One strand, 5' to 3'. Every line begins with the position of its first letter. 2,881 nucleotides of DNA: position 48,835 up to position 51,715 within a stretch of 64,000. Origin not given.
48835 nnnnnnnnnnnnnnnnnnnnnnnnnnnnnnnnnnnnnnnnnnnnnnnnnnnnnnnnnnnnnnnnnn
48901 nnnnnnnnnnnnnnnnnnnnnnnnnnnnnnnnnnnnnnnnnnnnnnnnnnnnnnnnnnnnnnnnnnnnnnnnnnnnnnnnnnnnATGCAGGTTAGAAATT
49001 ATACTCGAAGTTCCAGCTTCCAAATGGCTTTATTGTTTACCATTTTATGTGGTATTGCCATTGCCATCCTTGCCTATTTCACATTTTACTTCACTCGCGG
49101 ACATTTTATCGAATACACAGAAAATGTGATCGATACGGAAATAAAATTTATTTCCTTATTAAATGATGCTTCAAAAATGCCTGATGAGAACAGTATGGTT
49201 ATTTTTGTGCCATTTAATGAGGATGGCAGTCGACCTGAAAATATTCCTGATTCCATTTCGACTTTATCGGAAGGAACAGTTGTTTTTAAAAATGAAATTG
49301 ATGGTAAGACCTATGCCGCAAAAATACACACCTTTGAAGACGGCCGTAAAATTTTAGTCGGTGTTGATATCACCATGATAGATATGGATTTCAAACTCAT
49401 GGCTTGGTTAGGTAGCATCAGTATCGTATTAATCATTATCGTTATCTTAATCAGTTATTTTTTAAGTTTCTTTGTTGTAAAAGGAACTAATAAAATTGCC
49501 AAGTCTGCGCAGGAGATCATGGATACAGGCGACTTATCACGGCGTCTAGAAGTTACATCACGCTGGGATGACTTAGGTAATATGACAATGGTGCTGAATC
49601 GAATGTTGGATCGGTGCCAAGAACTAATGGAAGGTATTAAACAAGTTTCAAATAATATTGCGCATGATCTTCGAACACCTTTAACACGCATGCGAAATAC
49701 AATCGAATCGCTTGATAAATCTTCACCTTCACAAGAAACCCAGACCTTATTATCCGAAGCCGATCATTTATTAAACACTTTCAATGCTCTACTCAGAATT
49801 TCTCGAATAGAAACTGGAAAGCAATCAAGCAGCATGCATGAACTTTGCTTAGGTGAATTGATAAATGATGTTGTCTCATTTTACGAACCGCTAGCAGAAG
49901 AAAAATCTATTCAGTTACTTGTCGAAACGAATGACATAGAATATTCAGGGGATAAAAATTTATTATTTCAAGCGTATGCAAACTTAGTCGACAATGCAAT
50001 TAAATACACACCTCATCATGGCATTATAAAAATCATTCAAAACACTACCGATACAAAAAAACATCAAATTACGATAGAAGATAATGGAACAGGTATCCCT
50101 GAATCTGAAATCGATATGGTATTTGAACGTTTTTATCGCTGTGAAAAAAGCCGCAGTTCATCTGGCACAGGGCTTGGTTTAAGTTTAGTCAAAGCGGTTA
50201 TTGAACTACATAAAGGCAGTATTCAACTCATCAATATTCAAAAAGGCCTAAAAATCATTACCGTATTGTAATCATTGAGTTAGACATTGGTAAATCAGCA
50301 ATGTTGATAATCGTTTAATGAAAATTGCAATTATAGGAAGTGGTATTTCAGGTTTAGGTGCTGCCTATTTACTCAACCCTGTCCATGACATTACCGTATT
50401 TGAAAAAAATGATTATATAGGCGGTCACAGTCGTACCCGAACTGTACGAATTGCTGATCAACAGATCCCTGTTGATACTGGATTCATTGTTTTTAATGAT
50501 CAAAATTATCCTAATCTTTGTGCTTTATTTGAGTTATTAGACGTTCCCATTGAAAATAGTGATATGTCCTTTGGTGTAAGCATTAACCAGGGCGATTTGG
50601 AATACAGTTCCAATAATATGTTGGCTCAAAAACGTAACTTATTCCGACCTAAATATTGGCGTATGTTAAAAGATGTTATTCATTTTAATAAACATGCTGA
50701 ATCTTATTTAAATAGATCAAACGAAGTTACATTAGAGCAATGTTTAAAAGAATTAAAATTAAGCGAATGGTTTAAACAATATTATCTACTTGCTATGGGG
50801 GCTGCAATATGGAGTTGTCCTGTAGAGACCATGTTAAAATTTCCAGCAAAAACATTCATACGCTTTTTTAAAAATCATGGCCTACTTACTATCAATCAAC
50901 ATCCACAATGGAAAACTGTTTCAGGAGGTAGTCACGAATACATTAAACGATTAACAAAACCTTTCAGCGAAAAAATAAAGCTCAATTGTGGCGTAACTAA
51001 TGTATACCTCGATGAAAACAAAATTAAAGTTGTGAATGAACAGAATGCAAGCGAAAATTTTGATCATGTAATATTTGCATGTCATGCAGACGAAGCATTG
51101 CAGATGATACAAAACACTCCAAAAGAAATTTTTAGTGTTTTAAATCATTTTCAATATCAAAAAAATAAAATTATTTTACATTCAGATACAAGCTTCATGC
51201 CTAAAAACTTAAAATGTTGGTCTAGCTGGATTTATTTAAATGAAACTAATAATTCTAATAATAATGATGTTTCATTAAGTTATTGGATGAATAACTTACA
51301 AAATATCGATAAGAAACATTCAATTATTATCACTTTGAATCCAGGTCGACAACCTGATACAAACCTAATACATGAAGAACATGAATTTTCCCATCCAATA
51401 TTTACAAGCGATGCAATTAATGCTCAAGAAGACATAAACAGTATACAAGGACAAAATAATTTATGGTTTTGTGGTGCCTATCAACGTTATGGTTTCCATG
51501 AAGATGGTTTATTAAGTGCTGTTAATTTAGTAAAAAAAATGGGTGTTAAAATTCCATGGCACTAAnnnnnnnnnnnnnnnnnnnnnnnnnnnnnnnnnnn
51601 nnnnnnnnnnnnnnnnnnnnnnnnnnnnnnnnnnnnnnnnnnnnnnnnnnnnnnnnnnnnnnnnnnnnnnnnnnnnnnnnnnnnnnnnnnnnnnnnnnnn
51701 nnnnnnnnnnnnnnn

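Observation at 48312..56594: OmpR-type two-component system upstream of a conserved Ufa-like lipid-modification cluster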

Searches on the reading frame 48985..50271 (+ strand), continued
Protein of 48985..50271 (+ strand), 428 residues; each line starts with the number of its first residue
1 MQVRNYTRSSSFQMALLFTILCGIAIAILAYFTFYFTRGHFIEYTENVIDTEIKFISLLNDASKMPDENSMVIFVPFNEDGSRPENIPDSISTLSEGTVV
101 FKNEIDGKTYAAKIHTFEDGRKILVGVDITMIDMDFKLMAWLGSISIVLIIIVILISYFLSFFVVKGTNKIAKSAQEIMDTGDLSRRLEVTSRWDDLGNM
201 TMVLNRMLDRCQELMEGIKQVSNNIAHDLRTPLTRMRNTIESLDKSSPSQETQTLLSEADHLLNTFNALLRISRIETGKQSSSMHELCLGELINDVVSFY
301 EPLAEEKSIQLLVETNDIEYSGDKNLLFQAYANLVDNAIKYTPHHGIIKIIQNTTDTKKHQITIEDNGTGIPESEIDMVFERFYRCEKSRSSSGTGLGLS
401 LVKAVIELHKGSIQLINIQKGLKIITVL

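Call 38: find_related_loci(query=A1, collection=metagenome_contigs, flank=9000)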
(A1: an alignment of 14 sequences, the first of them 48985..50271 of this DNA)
Query A1 (428 aa) in metagenome_contigs; peptide patterns used: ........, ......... (x = any residue, [..] = any of these).
600 stretches matched a pattern (row limit reached: there are more); 554 encode a relative of the query (tblastn E <= 1e-3); the best 80 are kept; 80 distinct loci.
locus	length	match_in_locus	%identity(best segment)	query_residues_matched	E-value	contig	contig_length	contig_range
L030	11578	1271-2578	43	4-423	5e-104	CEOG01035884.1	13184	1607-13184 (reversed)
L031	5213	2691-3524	51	146-422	2e-85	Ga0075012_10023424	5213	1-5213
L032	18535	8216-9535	35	8-425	2e-74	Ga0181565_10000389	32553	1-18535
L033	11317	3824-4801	43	103-424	7e-72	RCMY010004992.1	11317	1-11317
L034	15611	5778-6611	45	158-427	1e-71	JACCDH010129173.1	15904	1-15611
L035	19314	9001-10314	34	8-424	6e-69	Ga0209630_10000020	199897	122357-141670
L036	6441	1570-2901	34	8-424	4e-68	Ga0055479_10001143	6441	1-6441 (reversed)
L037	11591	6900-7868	42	110-428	3e-67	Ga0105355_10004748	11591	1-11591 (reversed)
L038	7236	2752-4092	35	1-422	2e-66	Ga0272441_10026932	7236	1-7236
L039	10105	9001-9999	40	96-423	4e-66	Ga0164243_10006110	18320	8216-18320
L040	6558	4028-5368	35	1-422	4e-66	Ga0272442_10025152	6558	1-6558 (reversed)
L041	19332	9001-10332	36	8-425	1e-68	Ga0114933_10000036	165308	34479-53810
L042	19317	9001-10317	43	4-428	2e-116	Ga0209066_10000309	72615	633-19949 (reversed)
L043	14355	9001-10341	32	8-428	1e-64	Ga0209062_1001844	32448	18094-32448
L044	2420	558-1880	33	9-424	1e-65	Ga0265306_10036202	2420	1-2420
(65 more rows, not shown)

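Call 44: find_encoding_contigs(protein=P0129, flank=10000, max_places=1)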
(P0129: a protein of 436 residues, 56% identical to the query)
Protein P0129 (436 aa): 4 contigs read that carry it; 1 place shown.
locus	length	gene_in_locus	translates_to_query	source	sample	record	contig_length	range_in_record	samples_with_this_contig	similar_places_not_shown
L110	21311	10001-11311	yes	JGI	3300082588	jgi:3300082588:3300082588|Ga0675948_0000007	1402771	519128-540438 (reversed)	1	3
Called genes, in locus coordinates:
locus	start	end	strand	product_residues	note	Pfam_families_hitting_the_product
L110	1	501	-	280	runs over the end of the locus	PF00795:CN_hydrolase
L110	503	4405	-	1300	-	PF05359:DUF748, PF13116:YhdP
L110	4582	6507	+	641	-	PF02463:SMC_N (faint), PF07693:KAP_NTPase (faint), PF00005:ABC_tran, PF01926:MMR_HSR1 (faint), PF12848:ABC_tran_Xtn, PF00005:ABC_tran, PF13304:AAA_21 (weak), PF16326:ABC_tran_CTD (weak), +1 more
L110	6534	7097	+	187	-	-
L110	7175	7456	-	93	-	PF17775:YchJ_M-like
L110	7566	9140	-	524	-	PF00009:GTP_EFTU, PF01926:MMR_HSR1 (faint), PF22042:EF-G_D2, PF03144:GTP_EFTU_D2, PF16658:RF3_C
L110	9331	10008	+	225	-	PF00072:Response_reg, PF00486:Trans_reg_C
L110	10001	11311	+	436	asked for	PF00672:HAMP (faint), PF00512:HisKA, PF02518:HATPase_c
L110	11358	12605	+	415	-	PF01593:Amino_oxidase, PF13450:NAD_binding_8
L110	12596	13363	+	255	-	PF07103:DUF1365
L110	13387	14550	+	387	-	PF02353:CMAS, PF13489:Methyltransf_23, PF08241:Methyltransf_11 (weak), PF13649:Methyltransf_25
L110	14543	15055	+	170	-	PF16036:Chalcone_3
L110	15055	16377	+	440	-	PF07690:MFS_1, PF13347:MFS_2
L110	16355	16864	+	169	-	PF12915:DUF3833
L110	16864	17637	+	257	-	PF00106:adh_short, PF08659:KR, PF01370:Epimerase, PF03435:Sacchrp_dh_NADP (weak), PF13561:adh_short_C2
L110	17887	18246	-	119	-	PF18974:DUF5710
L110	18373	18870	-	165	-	PF03167:UDG (weak)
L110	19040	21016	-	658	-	PF16177:ACAS_N, PF00501:AMP-binding, PF13193:AMP-binding_C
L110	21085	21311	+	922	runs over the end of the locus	PF03710:GlnE, PF08335:GlnD_UR_UTase, PF03710:GlnE, PF08335:GlnD_UR_UTase (weak)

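Call 45: find_encoding_contigs(protein=P0143, flank=10000, max_places=1)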
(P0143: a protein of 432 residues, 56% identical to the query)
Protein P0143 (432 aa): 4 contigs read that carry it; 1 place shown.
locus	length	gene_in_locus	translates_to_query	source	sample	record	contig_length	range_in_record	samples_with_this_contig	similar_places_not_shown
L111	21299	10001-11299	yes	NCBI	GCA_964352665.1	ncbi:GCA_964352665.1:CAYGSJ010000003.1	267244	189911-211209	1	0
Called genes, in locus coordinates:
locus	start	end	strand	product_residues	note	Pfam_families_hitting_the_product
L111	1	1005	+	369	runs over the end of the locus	-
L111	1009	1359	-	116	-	PF28289:BV97_02767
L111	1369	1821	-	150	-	PF04657:DMT_YdcZ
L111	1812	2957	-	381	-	-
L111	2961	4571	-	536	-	PF00117:GATase, PF07722:Peptidase_C26, PF02540:NAD_synthase (weak), PF00958:GMP_synt_C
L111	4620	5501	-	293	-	PF00892:EamA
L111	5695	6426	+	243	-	PF02219:MTHFR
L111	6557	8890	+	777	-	PF08267:Meth_synt_1, PF01717:Meth_synt_2, PF08267:Meth_synt_1 (weak)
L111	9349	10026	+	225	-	PF00072:Response_reg, PF00486:Trans_reg_C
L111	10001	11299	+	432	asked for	PF00512:HisKA, PF02518:HATPase_c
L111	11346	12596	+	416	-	PF01266:DAO (faint), PF01593:Amino_oxidase, PF13450:NAD_binding_8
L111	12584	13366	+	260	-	PF07103:DUF1365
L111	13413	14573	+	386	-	PF02353:CMAS, PF13489:Methyltransf_23, PF08241:Methyltransf_11 (weak), PF08242:Methyltransf_12 (weak), PF13649:Methyltransf_25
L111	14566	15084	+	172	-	PF16036:Chalcone_3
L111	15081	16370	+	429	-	PF13347:MFS_2, PF07690:MFS_1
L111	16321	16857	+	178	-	PF12915:DUF3833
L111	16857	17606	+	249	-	PF00106:adh_short, PF08659:KR, PF01370:Epimerase, PF13460:NAD_binding_10 (weak), PF13561:adh_short_C2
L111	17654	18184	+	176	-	PF04832:SOUL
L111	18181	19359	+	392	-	PF06965:Na_H_antiport_1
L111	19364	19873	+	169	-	-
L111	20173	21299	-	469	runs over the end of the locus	PF02321:OEP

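Call 46: find_encoding_contigs(protein=P0227, flank=10000, max_places=1)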
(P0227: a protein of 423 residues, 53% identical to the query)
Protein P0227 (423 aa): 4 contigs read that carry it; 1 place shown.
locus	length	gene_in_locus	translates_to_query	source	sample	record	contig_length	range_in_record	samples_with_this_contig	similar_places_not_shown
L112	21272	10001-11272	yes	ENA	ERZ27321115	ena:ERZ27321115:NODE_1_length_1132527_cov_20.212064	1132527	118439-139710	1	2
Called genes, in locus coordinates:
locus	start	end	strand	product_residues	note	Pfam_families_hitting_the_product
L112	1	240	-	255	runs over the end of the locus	-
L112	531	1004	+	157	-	-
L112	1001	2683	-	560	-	PF00176:SNF2-rel_dom (faint), PF00270:DEAD, PF04851:ResIII, PF18766:SWI2_SNF2, PF00271:Helicase_C, PF12773:DZR (weak)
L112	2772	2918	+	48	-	-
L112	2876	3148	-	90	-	-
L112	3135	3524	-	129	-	-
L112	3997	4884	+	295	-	PF00145:DNA_methylase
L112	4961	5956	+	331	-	-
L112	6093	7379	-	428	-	PF04326:SLFN_AlbA_2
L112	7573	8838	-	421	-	PF13356:Arm-DNA-bind_3, PF22022:Phage_int_M, PF00589:Phage_integrase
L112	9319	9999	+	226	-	PF00072:Response_reg, PF00486:Trans_reg_C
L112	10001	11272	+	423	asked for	PF00512:HisKA (weak), PF02518:HATPase_c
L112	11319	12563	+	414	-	PF01266:DAO, PF01593:Amino_oxidase, PF13450:NAD_binding_8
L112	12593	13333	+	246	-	PF07103:DUF1365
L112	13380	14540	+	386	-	PF02353:CMAS, PF13489:Methyltransf_23, PF08241:Methyltransf_11 (weak), PF13649:Methyltransf_25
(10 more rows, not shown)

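Call 47: find_encoding_contigs(protein=P0204, flank=10000, max_places=1)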
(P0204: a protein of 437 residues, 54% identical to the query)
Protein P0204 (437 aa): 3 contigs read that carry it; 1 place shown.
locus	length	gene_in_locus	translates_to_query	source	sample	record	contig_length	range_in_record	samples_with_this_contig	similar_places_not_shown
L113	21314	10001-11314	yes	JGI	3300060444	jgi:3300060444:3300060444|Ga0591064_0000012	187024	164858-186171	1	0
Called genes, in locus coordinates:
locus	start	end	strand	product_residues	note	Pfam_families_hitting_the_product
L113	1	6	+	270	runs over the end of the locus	PF06629:MipA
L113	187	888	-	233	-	PF00665:rve (faint), PF13610:DDE_Tnp_IS240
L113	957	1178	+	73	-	-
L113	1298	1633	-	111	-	-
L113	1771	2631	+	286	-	PF00126:HTH_1, PF03466:LysR_substrate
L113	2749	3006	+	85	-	PF04325:DUF465 (weak)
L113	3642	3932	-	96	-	PF01527:HTH_Tnp_1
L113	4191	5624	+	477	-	PF00875:DNA_photolyase, PF03441:FAD_binding_7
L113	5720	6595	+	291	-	PF00126:HTH_1, PF03466:LysR_substrate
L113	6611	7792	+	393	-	PF06965:Na_H_antiport_1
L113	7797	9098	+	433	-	PF00916:Sulfate_transp, PF16983:MFS_MOT1 (weak)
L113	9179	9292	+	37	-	-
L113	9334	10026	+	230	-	PF00072:Response_reg, PF00486:Trans_reg_C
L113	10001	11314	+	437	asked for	PF00512:HisKA, PF02518:HATPase_c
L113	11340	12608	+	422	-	PF01266:DAO (faint), PF13450:NAD_binding_8, PF01593:Amino_oxidase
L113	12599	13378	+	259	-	PF07103:DUF1365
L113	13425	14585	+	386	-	PF02353:CMAS, PF13489:Methyltransf_23, PF08241:Methyltransf_11 (weak), PF08242:Methyltransf_12 (weak), PF13649:Methyltransf_25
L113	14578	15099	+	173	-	PF16036:Chalcone_3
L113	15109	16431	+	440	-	PF07690:MFS_1, PF13347:MFS_2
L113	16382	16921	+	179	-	PF12915:DUF3833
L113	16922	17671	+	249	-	PF00106:adh_short, PF08659:KR, PF01370:Epimerase (weak), PF13561:adh_short_C2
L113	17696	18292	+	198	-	PF04832:SOUL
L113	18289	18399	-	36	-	-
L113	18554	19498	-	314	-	PF00056:Ldh_1_N, PF02866:Ldh_1_C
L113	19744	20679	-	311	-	PF00929:RNase_T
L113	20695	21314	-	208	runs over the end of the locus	-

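Call 68: search_solved_structures(query=A1, max_evalue=0.001, show_alignments=0)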
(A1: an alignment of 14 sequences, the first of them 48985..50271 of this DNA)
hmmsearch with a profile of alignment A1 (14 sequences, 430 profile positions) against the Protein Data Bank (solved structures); distinct sequences matched with E-value up to 0.001: 70 (the best 60 are shown).
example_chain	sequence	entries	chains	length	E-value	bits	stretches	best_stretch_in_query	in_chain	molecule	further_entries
5c93_A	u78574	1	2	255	5.5e-36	127.7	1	222-420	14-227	Histidine kinase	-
4u7n_A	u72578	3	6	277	7.1e-36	127.3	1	221-420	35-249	Histidine protein kinase sensor protein | Histidine kinase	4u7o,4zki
9epn_A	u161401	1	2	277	8.4e-33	117.2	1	182-426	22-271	Sensor histidine kinase HprS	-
4i5s_A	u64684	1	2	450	1.2e-32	116.7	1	225-420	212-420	Putative histidine kinase CovS; VicK-like protein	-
7zp0_A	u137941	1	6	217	3.4e-32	115.2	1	227-429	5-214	Sensor protein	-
4biu_A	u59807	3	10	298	1.3e-30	109.9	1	177-427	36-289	SENSOR PROTEIN CPXA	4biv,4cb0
4biw_A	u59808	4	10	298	5.7e-30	107.9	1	177-427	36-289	SENSOR PROTEIN CPXA | Sensor histidine kinase CpxA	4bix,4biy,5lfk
4biz_A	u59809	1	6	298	3e-29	105.5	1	177-427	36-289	SENSOR PROTEIN CPXA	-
8u4x_A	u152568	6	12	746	1.8e-28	102.9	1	224-419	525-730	histidine kinase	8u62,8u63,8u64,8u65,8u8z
2c2a_A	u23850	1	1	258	2.8e-28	102.3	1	223-420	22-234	SENSOR HISTIDINE KINASE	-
5uht_A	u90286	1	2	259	2.8e-28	102.3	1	223-420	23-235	Sensor histidine kinase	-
3dge_A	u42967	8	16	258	2.8e-28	102.3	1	223-420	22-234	Sensor protein | Histidine kinase | Sensor histidine kinase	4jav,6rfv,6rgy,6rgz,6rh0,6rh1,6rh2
4jas_A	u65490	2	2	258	2.9e-28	102.3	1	223-420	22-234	Histidine kinase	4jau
6paj_A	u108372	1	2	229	9.9e-28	100.5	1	225-429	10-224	Sensor protein SrrB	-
6azr_A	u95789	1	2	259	1.7e-27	99.7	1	223-420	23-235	Sensor histidine kinase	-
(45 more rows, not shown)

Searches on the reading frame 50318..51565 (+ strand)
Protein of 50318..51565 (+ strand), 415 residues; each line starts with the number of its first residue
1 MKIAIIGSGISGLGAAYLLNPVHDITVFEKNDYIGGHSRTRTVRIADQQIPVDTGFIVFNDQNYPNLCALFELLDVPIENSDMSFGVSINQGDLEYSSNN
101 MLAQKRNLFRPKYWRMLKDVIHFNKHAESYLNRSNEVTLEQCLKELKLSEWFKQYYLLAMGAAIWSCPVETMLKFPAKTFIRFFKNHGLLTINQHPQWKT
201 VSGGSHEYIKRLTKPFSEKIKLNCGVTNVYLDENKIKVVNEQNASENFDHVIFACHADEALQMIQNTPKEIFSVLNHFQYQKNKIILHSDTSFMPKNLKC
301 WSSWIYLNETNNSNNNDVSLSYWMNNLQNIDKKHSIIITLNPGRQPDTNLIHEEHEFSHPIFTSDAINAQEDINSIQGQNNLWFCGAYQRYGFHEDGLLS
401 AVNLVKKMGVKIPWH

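Call 3: search_protein_families(library=pfam, proteins=[window:50318-51565:+])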
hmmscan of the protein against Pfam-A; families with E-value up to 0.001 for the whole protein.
window:50318-51565:+ (415 aa): 3 families
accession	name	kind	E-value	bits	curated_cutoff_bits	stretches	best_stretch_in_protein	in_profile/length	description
PF01593.30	Amino_oxidase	-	1.5e-16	61.2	19.8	1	10-321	1-320/443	Flavin containing amine oxidoreductase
PF13450.12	NAD_binding_8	-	1e-13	51.8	21.9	1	5-71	1-65/68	NAD(P)-binding Rossmann-like domain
PF01266.30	DAO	-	1.3e-06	28.7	27.9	1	2-42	1-42/353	FAD dependent oxidoreductase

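Call 4: search_protein_families(library=ncbifam, proteins=[window:50318-51565:+])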
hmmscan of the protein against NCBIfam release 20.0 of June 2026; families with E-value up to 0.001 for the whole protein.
window:50318-51565:+ (415 aa): 23 families
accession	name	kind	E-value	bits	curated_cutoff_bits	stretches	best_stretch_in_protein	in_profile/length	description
NF005560.0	PRK07233.1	equivalog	1.1e-13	50.9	252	2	1-40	1-41/435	hypothetical protein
NF008841.0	PRK11883.1-1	equivalog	1.8e-11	43.6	517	1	1-76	4-81/453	protoporphyrinogen oxidase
NF005548.0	PRK07208.1-4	equivalog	3e-07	29.4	389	1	2-41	5-45/488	hypothetical protein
NF058655.1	CrtID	equivalog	8.5e-07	28.2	640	1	3-40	1-39/478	bifunctional phytoene desaturase/3,4-desaturase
NF005243.0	PRK06753.1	equivalog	9e-07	28.1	365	1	1-34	1-35/374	hypothetical protein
TIGR03467.1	HpnE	equivalog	1.3e-06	28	283.05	0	3-55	1-52/430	hydroxysqualene dehydroxylase HpnE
TIGR00562.1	proto_IX_ox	equivalog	1.5e-06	27.1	97.85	1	2-41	4-46/470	protoporphyrinogen oxidase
NF009410.0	PRK12771.1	subfamily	6.5e-06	25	516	1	2-37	140-176/566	NAD(P)-binding protein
TIGR01317.1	GOGAT_sm_gam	subfamily_domain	2.2e-05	23.5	447.7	1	2-37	145-181/485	glutamate synthase small subunit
NF009454.0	PRK12814.1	equivalog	2.3e-05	23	916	1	2-40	195-234/657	putative NADPH-dependent glutamate synthase small subunit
NF045637.1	carotdesatCrtDProt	equivalog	4.4e-05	22.2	580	1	3-59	1-54/485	1-hydroxycarotenoid 3,4-desaturase CrtD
NF042421.1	hydcarot_desat_CrtD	equivalog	0.00018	20.1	500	1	2-38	3-40/487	1-hydroxycarotenoid 3,4-desaturase CrtD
NF010590.0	PRK13984.1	equivalog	0.00026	19.3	946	0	2-40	290-329/611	putative oxidoreductase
NF053546.1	violacein_VioA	equivalog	0.00027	20.4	600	0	3-77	2-78/411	flavin-dependent violacein biosynthesis tryptophan-2 monooxygenase VioA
TIGR00275.1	TIGR00275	subfamily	0.00038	19.4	183.8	0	173-255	72-157/401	aminoacetone oxidase family FAD-binding enzyme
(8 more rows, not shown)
